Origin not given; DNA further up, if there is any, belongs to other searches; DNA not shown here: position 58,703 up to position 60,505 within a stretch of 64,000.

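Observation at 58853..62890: B12-radical-SAM enzyme with three duplicated NHLP-leader-like proteins carrying internal Tat-like segments and hypervariable acidic tails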

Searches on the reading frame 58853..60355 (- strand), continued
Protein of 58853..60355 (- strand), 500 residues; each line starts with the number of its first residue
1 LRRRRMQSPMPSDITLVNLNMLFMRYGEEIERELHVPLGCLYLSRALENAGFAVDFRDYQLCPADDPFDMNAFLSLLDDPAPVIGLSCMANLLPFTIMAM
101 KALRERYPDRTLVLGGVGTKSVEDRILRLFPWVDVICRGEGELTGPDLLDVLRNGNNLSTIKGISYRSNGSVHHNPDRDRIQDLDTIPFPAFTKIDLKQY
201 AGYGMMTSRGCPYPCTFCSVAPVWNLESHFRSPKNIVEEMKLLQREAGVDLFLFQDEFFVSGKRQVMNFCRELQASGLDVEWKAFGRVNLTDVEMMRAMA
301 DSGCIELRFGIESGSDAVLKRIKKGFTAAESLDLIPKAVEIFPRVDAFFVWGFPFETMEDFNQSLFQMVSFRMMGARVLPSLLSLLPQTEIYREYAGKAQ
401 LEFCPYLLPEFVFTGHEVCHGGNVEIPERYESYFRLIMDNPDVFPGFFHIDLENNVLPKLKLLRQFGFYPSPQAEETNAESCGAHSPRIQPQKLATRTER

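Call 67: search_protein_families(library=ncbifam, proteins=[P0242, P0244, P0245, P0246, P0252, P0255, P0256, P0258, P0265, P0248], max_evalue=1e-20)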
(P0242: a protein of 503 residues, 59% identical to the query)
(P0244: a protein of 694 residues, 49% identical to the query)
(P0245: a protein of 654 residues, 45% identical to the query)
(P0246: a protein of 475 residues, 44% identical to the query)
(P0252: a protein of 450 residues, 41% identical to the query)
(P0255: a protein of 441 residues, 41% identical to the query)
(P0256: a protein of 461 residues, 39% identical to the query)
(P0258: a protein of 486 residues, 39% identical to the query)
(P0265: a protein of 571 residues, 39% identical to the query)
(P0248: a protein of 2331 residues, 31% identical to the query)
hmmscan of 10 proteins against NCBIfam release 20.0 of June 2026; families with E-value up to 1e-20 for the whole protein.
P0242 (503 aa): 9 families
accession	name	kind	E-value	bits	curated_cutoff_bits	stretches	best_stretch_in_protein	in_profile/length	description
NF050148.1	rSAM_ApyD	equivalog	2.1e-47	161.9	750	1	31-361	27-363/645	RiPP biosynthesis radical SAM protein ApyD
TIGR02026.1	BchE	equivalog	7.5e-38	130.6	481.35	1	26-394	19-400/497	magnesium-protoporphyrin IX monomethyl ester anaerobic oxidative cyclase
TIGR03975.1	rSAM_ocin_1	subfamily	3.6e-34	118.3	281.85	1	53-357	109-424/606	RiPP maturation radical SAM C-methyltransferase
TIGR04479.1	bcpD_PhpK_rSAM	subfamily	8.3e-29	100.3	600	1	130-357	177-403/504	PhpK family radical SAM P-methyltransferase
TIGR03471.1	HpnJ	equivalog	1.8e-28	99.7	577.6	1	92-393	88-393/472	hopanoid biosynthesis associated radical SAM protein HpnJ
TIGR04014.1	B12_SAM_MJ_0865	equivalog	2.3e-28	99.1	360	1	99-357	66-330/434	methyl-coenzyme M reductase glutamine C-methyltransferase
TIGR04072.2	rSAM_ladder_B12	equivalog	7.4e-24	84.2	360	1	95-388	92-373/443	lipid biosynthesis B12-binding/radical SAM protein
NF038361.1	rSAM_Sden_1168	equivalog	1.4e-21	76.7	575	0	95-315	164-402/560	Sden_1168 family B12-binding radical SAM P-methyltransferase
TIGR04013.1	B12_SAM_MJ_1487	hypoth_equivalog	3.9e-21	75.3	251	0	91-238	62-195/382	TIGR04013 family B12-binding domain/radical SAM domain-containing protein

P0244 (694 aa): 10 families
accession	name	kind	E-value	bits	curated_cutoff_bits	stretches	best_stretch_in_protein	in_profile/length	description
NF050148.1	rSAM_ApyD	equivalog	3.4e-45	154.6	750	1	252-585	22-357/645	RiPP biosynthesis radical SAM protein ApyD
TIGR02026.1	BchE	equivalog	3.3e-30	105.4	481.35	1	252-597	19-368/497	magnesium-protoporphyrin IX monomethyl ester anaerobic oxidative cyclase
TIGR03471.1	HpnJ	equivalog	6e-30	104.5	577.6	1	315-624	81-393/472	hopanoid biosynthesis associated radical SAM protein HpnJ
TIGR03975.1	rSAM_ocin_1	subfamily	1e-28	100.2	281.85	1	304-597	130-433/606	RiPP maturation radical SAM C-methyltransferase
TIGR04013.1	B12_SAM_MJ_1487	hypoth_equivalog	1.3e-27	96.7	251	0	321-485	59-212/382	TIGR04013 family B12-binding domain/radical SAM domain-containing protein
TIGR04479.1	bcpD_PhpK_rSAM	subfamily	5.2e-26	91.1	600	1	359-588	176-403/504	PhpK family radical SAM P-methyltransferase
TIGR04072.2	rSAM_ladder_B12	equivalog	1.4e-24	86.5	360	1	255-620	18-374/443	lipid biosynthesis B12-binding/radical SAM protein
NF033712.0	B12_rSAM_KedN5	subfamily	5.2e-23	81.1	700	1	291-479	52-248/624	KedN5 family methylcobalamin-dependent radical SAM C-methyltransferase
TIGR04385.1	B12_rSAM_cofa1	equivalog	7.4e-23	81.5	450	1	246-558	11-328/438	B12 lower ligand biosynthesis radical SAM protein BzaD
TIGR04014.1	B12_SAM_MJ_0865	equivalog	3.4e-21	75.5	360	1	343-616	78-356/434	methyl-coenzyme M reductase glutamine C-methyltransferase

P0245 (654 aa): 11 families
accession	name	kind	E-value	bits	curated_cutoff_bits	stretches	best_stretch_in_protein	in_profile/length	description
NF050148.1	rSAM_ApyD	equivalog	3.8e-46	157.7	750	1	204-553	14-365/645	RiPP biosynthesis radical SAM protein ApyD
TIGR03471.1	HpnJ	equivalog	5e-36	124.6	577.6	1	274-584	80-393/472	hopanoid biosynthesis associated radical SAM protein HpnJ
TIGR02026.1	BchE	equivalog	1.4e-35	123.1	481.35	1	215-555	22-366/497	magnesium-protoporphyrin IX monomethyl ester anaerobic oxidative cyclase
TIGR04072.2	rSAM_ladder_B12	equivalog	7.7e-33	113.8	360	1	285-579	93-373/443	lipid biosynthesis B12-binding/radical SAM protein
NF033712.0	B12_rSAM_KedN5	subfamily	4.3e-32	111.1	700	1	214-486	16-300/624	KedN5 family methylcobalamin-dependent radical SAM C-methyltransferase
TIGR03975.1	rSAM_ocin_1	subfamily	6e-29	101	281.85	1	260-544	126-420/606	RiPP maturation radical SAM C-methyltransferase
TIGR04479.1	bcpD_PhpK_rSAM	subfamily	1.8e-27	95.9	600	1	215-550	72-405/504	PhpK family radical SAM P-methyltransferase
TIGR04013.1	B12_SAM_MJ_1487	hypoth_equivalog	1e-26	93.7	251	0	250-433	33-198/382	TIGR04013 family B12-binding domain/radical SAM domain-containing protein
TIGR04385.1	B12_rSAM_cofa1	equivalog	1.4e-24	87.2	450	1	209-516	14-326/438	B12 lower ligand biosynthesis radical SAM protein BzaD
NF038361.1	rSAM_Sden_1168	equivalog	4.7e-24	84.9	575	1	213-514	83-411/560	Sden_1168 family B12-binding radical SAM P-methyltransferase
TIGR04014.1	B12_SAM_MJ_0865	equivalog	9.4e-21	74.1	360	0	286-547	65-329/434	methyl-coenzyme M reductase glutamine C-methyltransferase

P0246 (475 aa): 12 families
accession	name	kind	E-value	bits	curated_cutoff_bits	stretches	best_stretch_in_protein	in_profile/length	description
NF050148.1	rSAM_ApyD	equivalog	9.4e-58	196.1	750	1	56-403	59-407/645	RiPP biosynthesis radical SAM protein ApyD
TIGR02026.1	BchE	equivalog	7.8e-48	163.5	481.35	1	27-447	19-442/497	magnesium-protoporphyrin IX monomethyl ester anaerobic oxidative cyclase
TIGR03471.1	HpnJ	equivalog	2.2e-41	142.2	577.6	1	54-390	49-389/472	hopanoid biosynthesis associated radical SAM protein HpnJ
NF038361.1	rSAM_Sden_1168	equivalog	6.5e-39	133.9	575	1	74-407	142-494/560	Sden_1168 family B12-binding radical SAM P-methyltransferase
TIGR04013.1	B12_SAM_MJ_1487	hypoth_equivalog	9.9e-36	123.4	251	1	67-240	38-196/382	TIGR04013 family B12-binding domain/radical SAM domain-containing protein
TIGR04479.1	bcpD_PhpK_rSAM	subfamily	4.2e-35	121.1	600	1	26-364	68-409/504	PhpK family radical SAM P-methyltransferase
TIGR04014.1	B12_SAM_MJ_0865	equivalog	1.7e-31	109.5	360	1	74-361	40-333/434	methyl-coenzyme M reductase glutamine C-methyltransferase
TIGR03975.1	rSAM_ocin_1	subfamily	1.3e-30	106.5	281.85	1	70-361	126-427/606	RiPP maturation radical SAM C-methyltransferase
TIGR04385.1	B12_rSAM_cofa1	equivalog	2.4e-29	102.8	450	1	19-322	9-322/438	B12 lower ligand biosynthesis radical SAM protein BzaD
TIGR04072.2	rSAM_ladder_B12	equivalog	3.4e-29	101.8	360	1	30-366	18-351/443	lipid biosynthesis B12-binding/radical SAM protein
NF033712.0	B12_rSAM_KedN5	subfamily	4.7e-26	91.2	700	1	62-256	52-255/624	KedN5 family methylcobalamin-dependent radical SAM C-methyltransferase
TIGR04367.1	HpnR_B12_rSAM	equivalog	8.7e-22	77.3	650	1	13-317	10-306/490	hopanoid C-3 methylase HpnR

P0252 (450 aa): 12 families
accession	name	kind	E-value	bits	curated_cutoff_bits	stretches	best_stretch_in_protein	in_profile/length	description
TIGR02026.1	BchE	equivalog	2.4e-52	178.4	481.35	1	17-407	20-422/497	magnesium-protoporphyrin IX monomethyl ester anaerobic oxidative cyclase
NF050148.1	rSAM_ApyD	equivalog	4.7e-52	177.3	750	1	18-426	24-440/645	RiPP biosynthesis radical SAM protein ApyD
TIGR04479.1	bcpD_PhpK_rSAM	subfamily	1.5e-36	125.8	600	1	19-346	72-403/504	PhpK family radical SAM P-methyltransferase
TIGR03471.1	HpnJ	equivalog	9.4e-36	123.7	577.6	1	65-378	71-389/472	hopanoid biosynthesis associated radical SAM protein HpnJ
TIGR04014.1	B12_SAM_MJ_0865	equivalog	2.8e-33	115.4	360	1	81-346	56-330/434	methyl-coenzyme M reductase glutamine C-methyltransferase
NF038361.1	rSAM_Sden_1168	equivalog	1.7e-32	112.7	575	1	17-346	83-445/560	Sden_1168 family B12-binding radical SAM P-methyltransferase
TIGR03975.1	rSAM_ocin_1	subfamily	2.4e-32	112.2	281.85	1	60-350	126-427/606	RiPP maturation radical SAM C-methyltransferase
TIGR04013.1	B12_SAM_MJ_1487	hypoth_equivalog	5.6e-30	104.4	251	1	61-233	40-203/382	TIGR04013 family B12-binding domain/radical SAM domain-containing protein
TIGR04072.2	rSAM_ladder_B12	equivalog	2.2e-28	99.1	360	1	16-346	15-343/443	lipid biosynthesis B12-binding/radical SAM protein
TIGR04367.1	HpnR_B12_rSAM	equivalog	3.5e-27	95.1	650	1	18-316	21-317/490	hopanoid C-3 methylase HpnR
TIGR04385.1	B12_rSAM_cofa1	equivalog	7.5e-26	91.3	450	1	17-312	18-324/438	B12 lower ligand biosynthesis radical SAM protein BzaD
NF033712.0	B12_rSAM_KedN5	subfamily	1.2e-24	86.5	700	1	59-242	59-253/624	KedN5 family methylcobalamin-dependent radical SAM C-methyltransferase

P0255 (441 aa): 13 families
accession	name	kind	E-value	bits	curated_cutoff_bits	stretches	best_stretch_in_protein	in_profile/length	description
NF050148.1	rSAM_ApyD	equivalog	2.9e-59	201.1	750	1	7-424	7-433/645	RiPP biosynthesis radical SAM protein ApyD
TIGR02026.1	BchE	equivalog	6.9e-45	153.8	481.35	1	21-353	21-365/497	magnesium-protoporphyrin IX monomethyl ester anaerobic oxidative cyclase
TIGR03471.1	HpnJ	equivalog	2.2e-44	152.2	577.6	1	84-349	87-361/472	hopanoid biosynthesis associated radical SAM protein HpnJ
TIGR04479.1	bcpD_PhpK_rSAM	subfamily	7.6e-43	146.6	600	1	23-350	73-406/504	PhpK family radical SAM P-methyltransferase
TIGR04014.1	B12_SAM_MJ_0865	equivalog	9e-37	126.9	360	1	68-381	43-360/434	methyl-coenzyme M reductase glutamine C-methyltransferase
TIGR04072.2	rSAM_ladder_B12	equivalog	9.2e-37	126.7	360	1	22-349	18-345/443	lipid biosynthesis B12-binding/radical SAM protein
NF038361.1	rSAM_Sden_1168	equivalog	5.8e-35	120.9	575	1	6-357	69-455/560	Sden_1168 family B12-binding radical SAM P-methyltransferase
TIGR03975.1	rSAM_ocin_1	subfamily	2.7e-33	115.3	281.85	1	62-350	125-427/606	RiPP maturation radical SAM C-methyltransferase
TIGR04385.1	B12_rSAM_cofa1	equivalog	7e-33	114.5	450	1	19-319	17-329/438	B12 lower ligand biosynthesis radical SAM protein BzaD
NF033712.0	B12_rSAM_KedN5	subfamily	4.6e-30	104.4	700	1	19-344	14-361/624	KedN5 family methylcobalamin-dependent radical SAM C-methyltransferase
TIGR04013.1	B12_SAM_MJ_1487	hypoth_equivalog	2.3e-28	99.1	251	0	58-233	38-201/382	TIGR04013 family B12-binding domain/radical SAM domain-containing protein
TIGR04367.1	HpnR_B12_rSAM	equivalog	8.5e-26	90.5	650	1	22-318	22-317/490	hopanoid C-3 methylase HpnR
NF033070.1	rSAM_AprD4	equivalog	8.4e-21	74.4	500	0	166-354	169-367/456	AprD4 family radical SAM diol-dehydratase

P0256 (461 aa): 11 families
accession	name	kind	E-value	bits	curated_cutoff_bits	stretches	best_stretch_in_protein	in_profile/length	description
NF050148.1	rSAM_ApyD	equivalog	1.7e-56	191.9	750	1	16-403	12-410/645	RiPP biosynthesis radical SAM protein ApyD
TIGR02026.1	BchE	equivalog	1.2e-45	156.4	481.35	1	20-395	14-396/497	magnesium-protoporphyrin IX monomethyl ester anaerobic oxidative cyclase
TIGR03471.1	HpnJ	equivalog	2e-40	139.1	577.6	1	93-356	88-359/472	hopanoid biosynthesis associated radical SAM protein HpnJ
TIGR04479.1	bcpD_PhpK_rSAM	subfamily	3.3e-39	134.6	600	1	27-356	71-403/504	PhpK family radical SAM P-methyltransferase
NF038361.1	rSAM_Sden_1168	equivalog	2.9e-35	121.9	575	1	28-355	85-444/560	Sden_1168 family B12-binding radical SAM P-methyltransferase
TIGR04014.1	B12_SAM_MJ_0865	equivalog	2.5e-34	118.8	360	1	100-355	66-329/434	methyl-coenzyme M reductase glutamine C-methyltransferase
TIGR04013.1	B12_SAM_MJ_1487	hypoth_equivalog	5.3e-31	107.8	251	0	75-235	45-191/382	TIGR04013 family B12-binding domain/radical SAM domain-containing protein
TIGR03975.1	rSAM_ocin_1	subfamily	6.8e-29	100.8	281.85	1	67-371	122-439/606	RiPP maturation radical SAM C-methyltransferase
TIGR04072.2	rSAM_ladder_B12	equivalog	3.6e-28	98.4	360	1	28-377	18-366/443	lipid biosynthesis B12-binding/radical SAM protein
NF033712.0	B12_rSAM_KedN5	subfamily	5.8e-28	97.5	700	1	88-352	78-360/624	KedN5 family methylcobalamin-dependent radical SAM C-methyltransferase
TIGR04385.1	B12_rSAM_cofa1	equivalog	5.5e-25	88.5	450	1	26-354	18-356/438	B12 lower ligand biosynthesis radical SAM protein BzaD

P0258 (486 aa): 11 families
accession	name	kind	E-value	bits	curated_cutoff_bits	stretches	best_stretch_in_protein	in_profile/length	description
NF050148.1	rSAM_ApyD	equivalog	1e-43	149.7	750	1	32-442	26-435/645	RiPP biosynthesis radical SAM protein ApyD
NF038361.1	rSAM_Sden_1168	equivalog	1e-38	133.3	575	1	95-395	159-472/560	Sden_1168 family B12-binding radical SAM P-methyltransferase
TIGR03471.1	HpnJ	equivalog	3e-38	131.9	577.6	1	92-421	83-412/472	hopanoid biosynthesis associated radical SAM protein HpnJ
TIGR04014.1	B12_SAM_MJ_0865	equivalog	6.5e-35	120.7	360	1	99-374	63-338/434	methyl-coenzyme M reductase glutamine C-methyltransferase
TIGR03975.1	rSAM_ocin_1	subfamily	6.6e-35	120.7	281.85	1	61-371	112-429/606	RiPP maturation radical SAM C-methyltransferase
TIGR02026.1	BchE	equivalog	5.6e-34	117.8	481.35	1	84-372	70-365/497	magnesium-protoporphyrin IX monomethyl ester anaerobic oxidative cyclase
TIGR04479.1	bcpD_PhpK_rSAM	subfamily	6.7e-34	117.1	600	1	132-371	174-408/504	PhpK family radical SAM P-methyltransferase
TIGR04013.1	B12_SAM_MJ_1487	hypoth_equivalog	3e-32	111.9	251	1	78-400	44-361/382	TIGR04013 family B12-binding domain/radical SAM domain-containing protein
TIGR04072.2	rSAM_ladder_B12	equivalog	5.4e-28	97.8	360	1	31-371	18-348/443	lipid biosynthesis B12-binding/radical SAM protein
NF033712.0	B12_rSAM_KedN5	subfamily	1.4e-26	92.9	700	1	76-255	61-247/624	KedN5 family methylcobalamin-dependent radical SAM C-methyltransferase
TIGR04385.1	B12_rSAM_cofa1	equivalog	1.8e-22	80.2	450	1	24-334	13-326/438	B12 lower ligand biosynthesis radical SAM protein BzaD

P0265 (571 aa): 13 families
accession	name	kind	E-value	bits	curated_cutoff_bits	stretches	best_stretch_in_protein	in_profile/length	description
NF050148.1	rSAM_ApyD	equivalog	1.2e-60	205.6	750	1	19-428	26-433/645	RiPP biosynthesis radical SAM protein ApyD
TIGR03471.1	HpnJ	equivalog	3.8e-49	167.8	577.6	1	76-428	82-435/472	hopanoid biosynthesis associated radical SAM protein HpnJ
TIGR02026.1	BchE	equivalog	1.4e-42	146.2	481.35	1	14-384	18-389/497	magnesium-protoporphyrin IX monomethyl ester anaerobic oxidative cyclase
NF038361.1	rSAM_Sden_1168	equivalog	2.1e-39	135.5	575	1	16-405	83-497/560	Sden_1168 family B12-binding radical SAM P-methyltransferase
TIGR04479.1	bcpD_PhpK_rSAM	subfamily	9.4e-37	126.5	600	1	8-352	62-403/504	PhpK family radical SAM P-methyltransferase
TIGR04014.1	B12_SAM_MJ_0865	equivalog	9.3e-36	123.5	360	1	48-352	33-330/434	methyl-coenzyme M reductase glutamine C-methyltransferase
TIGR04013.1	B12_SAM_MJ_1487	hypoth_equivalog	1.8e-35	122.6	251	1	62-232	43-194/382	TIGR04013 family B12-binding domain/radical SAM domain-containing protein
NF033712.0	B12_rSAM_KedN5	subfamily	7.5e-31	107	700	1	17-233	16-239/624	KedN5 family methylcobalamin-dependent radical SAM C-methyltransferase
TIGR04072.2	rSAM_ladder_B12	equivalog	5.7e-30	104.3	360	1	9-359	9-350/443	lipid biosynthesis B12-binding/radical SAM protein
TIGR03975.1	rSAM_ocin_1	subfamily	3.5e-29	101.8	281.85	1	58-353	124-424/606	RiPP maturation radical SAM C-methyltransferase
TIGR04385.1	B12_rSAM_cofa1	equivalog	1.1e-28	100.7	450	1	11-322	13-328/438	B12 lower ligand biosynthesis radical SAM protein BzaD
TIGR04367.1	HpnR_B12_rSAM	equivalog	7e-23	80.9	650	1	16-322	20-317/490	hopanoid C-3 methylase HpnR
NF045585.1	rSAM_slr0320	equivalog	1.1e-22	80.2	775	1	81-324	128-373/511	photosystem II high light acclimation radical SAM protein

P0248 (2331 aa): 28 families (the best 25 are shown)
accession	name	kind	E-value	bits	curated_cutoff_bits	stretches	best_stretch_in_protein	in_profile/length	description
TIGR03975.1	rSAM_ocin_1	subfamily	7.7e-145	483.8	281.85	4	899-1219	98-427/606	RiPP maturation radical SAM C-methyltransferase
NF050148.1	rSAM_ApyD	equivalog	1.5e-123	413.5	750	4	923-1221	68-365/645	RiPP biosynthesis radical SAM protein ApyD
TIGR04479.1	bcpD_PhpK_rSAM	subfamily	6.4e-122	407.5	600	3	391-711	94-409/504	PhpK family radical SAM P-methyltransferase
TIGR02026.1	BchE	equivalog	1.3e-107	360.8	481.35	3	1441-1740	55-364/497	magnesium-protoporphyrin IX monomethyl ester anaerobic oxidative cyclase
TIGR04072.2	rSAM_ladder_B12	equivalog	3.6e-106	355.4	360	3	472-717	123-355/443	lipid biosynthesis B12-binding/radical SAM protein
TIGR03471.1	HpnJ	equivalog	1.9e-87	294.1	577.6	2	491-710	137-364/472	hopanoid biosynthesis associated radical SAM protein HpnJ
TIGR04013.1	B12_SAM_MJ_1487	hypoth_equivalog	2.8e-86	289.7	251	0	1157-1221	268-332/382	TIGR04013 family B12-binding domain/radical SAM domain-containing protein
TIGR04385.1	B12_rSAM_cofa1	equivalog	6.9e-85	285.9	450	2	1471-1757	92-380/438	B12 lower ligand biosynthesis radical SAM protein BzaD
TIGR04014.1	B12_SAM_MJ_0865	equivalog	2.9e-79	266.9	360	1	928-1220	37-334/434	methyl-coenzyme M reductase glutamine C-methyltransferase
NF038361.1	rSAM_Sden_1168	equivalog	2.4e-72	244.2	575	1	1375-1740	83-450/560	Sden_1168 family B12-binding radical SAM P-methyltransferase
TIGR00089.1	TIGR00089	subfamily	5.6e-62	209.9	251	0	1059-1222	146-318/429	MiaB/RimO family radical SAM methylthiotransferase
NF040546.1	rSAM_CUAEP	equivalog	3e-51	174.6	500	0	475-736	103-368/468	CUAEP/CCAEP-tail radical SAM (seleno)protein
TIGR01579.1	MiaB-like-C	equivalog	4e-51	174.6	357.05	0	1061-1221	148-317/416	tRNA (N(6)-L-threonylcarbamoyladenosine(37)-C(2))-methylthiotransferase MtaB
TIGR04367.1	HpnR_B12_rSAM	equivalog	1.2e-49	169.2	650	0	1942-2227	50-334/490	hopanoid C-3 methylase HpnR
TIGR01125.1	TIGR01125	equivalog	2.1e-48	165.5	356.95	0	546-711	141-316/432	30S ribosomal protein S12 methylthiotransferase RimO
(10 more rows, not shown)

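Call 70: find_encoding_contigs(protein=P0244, flank=6000, max_places=3)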
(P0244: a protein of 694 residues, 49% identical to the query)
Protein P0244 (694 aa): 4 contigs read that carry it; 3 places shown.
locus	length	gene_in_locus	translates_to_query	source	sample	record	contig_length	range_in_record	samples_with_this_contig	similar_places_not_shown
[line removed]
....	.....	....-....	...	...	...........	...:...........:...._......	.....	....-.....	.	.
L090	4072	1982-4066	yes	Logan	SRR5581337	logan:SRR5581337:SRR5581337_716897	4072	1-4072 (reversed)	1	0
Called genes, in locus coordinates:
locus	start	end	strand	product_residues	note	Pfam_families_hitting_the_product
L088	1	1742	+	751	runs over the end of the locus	PF22842:Pel9A-like_beta_helix, PF21258:Glyco_hydro_120_ins, PF03422:CBM_6, PF05048:NosD (weak), PF13229:Beta_helix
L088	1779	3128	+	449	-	PF02026:RyR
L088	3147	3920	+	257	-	-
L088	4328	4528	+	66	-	-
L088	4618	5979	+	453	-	PF04055:Radical_SAM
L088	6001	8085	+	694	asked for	PF02310:B12-binding, PF04055:Radical_SAM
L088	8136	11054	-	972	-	PF00005:ABC_tran, PF02463:SMC_N (weak), PF00005:ABC_tran, PF00027:cNMP_binding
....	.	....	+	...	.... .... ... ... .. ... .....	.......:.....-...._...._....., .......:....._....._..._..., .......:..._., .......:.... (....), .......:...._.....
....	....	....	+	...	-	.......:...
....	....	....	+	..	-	-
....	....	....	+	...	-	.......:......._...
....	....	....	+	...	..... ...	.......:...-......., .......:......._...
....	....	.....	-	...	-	?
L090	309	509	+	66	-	-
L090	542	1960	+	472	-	PF04055:Radical_SAM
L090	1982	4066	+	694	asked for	PF02310:B12-binding, PF04055:Radical_SAM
